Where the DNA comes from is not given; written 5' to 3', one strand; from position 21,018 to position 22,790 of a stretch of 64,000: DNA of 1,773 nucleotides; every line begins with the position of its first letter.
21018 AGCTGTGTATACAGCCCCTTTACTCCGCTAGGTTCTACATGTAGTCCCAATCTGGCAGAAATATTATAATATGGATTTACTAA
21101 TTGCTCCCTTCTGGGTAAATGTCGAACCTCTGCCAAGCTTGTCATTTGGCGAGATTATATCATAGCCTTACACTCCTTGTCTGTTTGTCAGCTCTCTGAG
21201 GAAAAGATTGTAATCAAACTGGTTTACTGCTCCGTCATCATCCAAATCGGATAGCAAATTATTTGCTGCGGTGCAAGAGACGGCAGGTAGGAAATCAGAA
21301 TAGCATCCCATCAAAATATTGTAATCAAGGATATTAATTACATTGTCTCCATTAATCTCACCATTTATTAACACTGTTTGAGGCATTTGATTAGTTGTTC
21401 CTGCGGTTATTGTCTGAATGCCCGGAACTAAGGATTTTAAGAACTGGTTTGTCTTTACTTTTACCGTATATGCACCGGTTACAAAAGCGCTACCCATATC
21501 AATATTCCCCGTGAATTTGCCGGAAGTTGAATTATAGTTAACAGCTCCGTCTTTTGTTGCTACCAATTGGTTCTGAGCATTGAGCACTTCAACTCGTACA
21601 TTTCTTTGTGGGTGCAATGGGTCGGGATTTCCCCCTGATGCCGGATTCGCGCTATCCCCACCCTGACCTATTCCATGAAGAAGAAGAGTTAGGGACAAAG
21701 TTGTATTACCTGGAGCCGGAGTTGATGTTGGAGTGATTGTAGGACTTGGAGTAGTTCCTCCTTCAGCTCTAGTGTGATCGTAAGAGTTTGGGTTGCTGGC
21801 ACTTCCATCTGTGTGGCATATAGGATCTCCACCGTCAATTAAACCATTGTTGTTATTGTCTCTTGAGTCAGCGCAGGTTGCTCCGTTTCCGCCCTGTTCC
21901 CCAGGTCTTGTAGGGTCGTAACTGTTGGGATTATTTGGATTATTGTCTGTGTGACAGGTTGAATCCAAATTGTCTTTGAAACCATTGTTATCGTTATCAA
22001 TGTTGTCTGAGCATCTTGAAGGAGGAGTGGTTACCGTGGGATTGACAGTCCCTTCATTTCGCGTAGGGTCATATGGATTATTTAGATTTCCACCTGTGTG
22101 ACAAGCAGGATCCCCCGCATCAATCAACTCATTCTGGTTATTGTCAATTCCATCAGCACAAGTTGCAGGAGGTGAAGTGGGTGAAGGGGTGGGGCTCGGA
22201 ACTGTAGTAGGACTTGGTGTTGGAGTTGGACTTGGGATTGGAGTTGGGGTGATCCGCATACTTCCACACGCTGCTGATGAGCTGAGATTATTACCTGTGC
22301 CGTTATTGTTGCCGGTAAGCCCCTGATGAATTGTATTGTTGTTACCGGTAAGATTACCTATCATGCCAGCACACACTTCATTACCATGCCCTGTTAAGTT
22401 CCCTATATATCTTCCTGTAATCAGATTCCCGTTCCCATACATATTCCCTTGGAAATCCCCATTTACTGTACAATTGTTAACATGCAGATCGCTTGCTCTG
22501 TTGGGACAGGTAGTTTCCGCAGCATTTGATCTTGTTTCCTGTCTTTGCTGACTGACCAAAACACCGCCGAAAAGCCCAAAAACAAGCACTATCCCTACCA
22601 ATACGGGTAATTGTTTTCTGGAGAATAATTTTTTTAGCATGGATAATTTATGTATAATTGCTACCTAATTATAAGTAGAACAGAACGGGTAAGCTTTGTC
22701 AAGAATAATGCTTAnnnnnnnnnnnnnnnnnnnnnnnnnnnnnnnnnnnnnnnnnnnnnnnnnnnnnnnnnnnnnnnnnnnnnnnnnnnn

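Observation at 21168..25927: Three tandem dockerin-tailed Cys/Asp/Asn-rich secreted proteins with a 900-bp gene-converted block and hypervariable N-termini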

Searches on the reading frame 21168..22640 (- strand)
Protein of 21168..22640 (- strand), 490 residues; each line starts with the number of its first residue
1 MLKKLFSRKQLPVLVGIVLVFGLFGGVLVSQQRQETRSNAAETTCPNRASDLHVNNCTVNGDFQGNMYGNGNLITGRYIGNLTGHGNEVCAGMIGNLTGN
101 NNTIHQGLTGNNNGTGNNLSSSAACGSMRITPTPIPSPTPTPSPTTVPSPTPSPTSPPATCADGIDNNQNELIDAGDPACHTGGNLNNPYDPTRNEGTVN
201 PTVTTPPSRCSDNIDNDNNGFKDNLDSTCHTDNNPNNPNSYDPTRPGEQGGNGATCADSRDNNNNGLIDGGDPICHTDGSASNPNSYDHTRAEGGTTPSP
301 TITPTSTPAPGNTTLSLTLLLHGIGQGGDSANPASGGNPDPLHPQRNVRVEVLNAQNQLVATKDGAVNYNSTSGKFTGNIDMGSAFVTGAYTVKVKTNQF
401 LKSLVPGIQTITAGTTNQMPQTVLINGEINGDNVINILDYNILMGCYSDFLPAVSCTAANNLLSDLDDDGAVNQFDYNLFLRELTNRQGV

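Call 5: search_protein_families(library=pfam, proteins=[window:21168-22640:-], max_evalue=1)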
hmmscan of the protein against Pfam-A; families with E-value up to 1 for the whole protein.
window:21168-22640:- (490 aa): 3 families
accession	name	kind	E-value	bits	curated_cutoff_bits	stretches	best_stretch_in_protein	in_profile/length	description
PF13860.13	FlgD_ig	-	0.00043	20.6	27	1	340-398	17-76/79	FlgD Ig-like domain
PF00404.24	Dockerin_1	-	0.0038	17.8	22.9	1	429-482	4-54/57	Dockerin type I domain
PF04519.19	Bactofilin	-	0.3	11.8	27.9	0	51-74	46-69/98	Polymer-forming cytoskeletal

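Call 9: search_protein_families(library=ncbifam, proteins=[window:21168-22640:-], max_evalue=1)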
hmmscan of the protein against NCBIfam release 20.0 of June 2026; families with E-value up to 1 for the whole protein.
window:21168-22640:- (490 aa): 2 families
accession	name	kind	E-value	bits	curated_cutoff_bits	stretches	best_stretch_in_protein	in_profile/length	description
NF033662.1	acid_disulf_rpt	repeat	1.1e-10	41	41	3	158-182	4-28/32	acidic double-disulfide repeat-containing protein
TIGR00056.1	TIGR00056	subfamily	0.098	12.3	212.2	1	10-63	154-207/260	MlaE family lipid ABC transporter permease subunit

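Call 31: find_encoding_contigs(protein=window:21168-22640:-, flank=10000, max_places=3)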
Protein window:21168-22640:- (490 aa): no gene with exactly this product is on record in the collection.
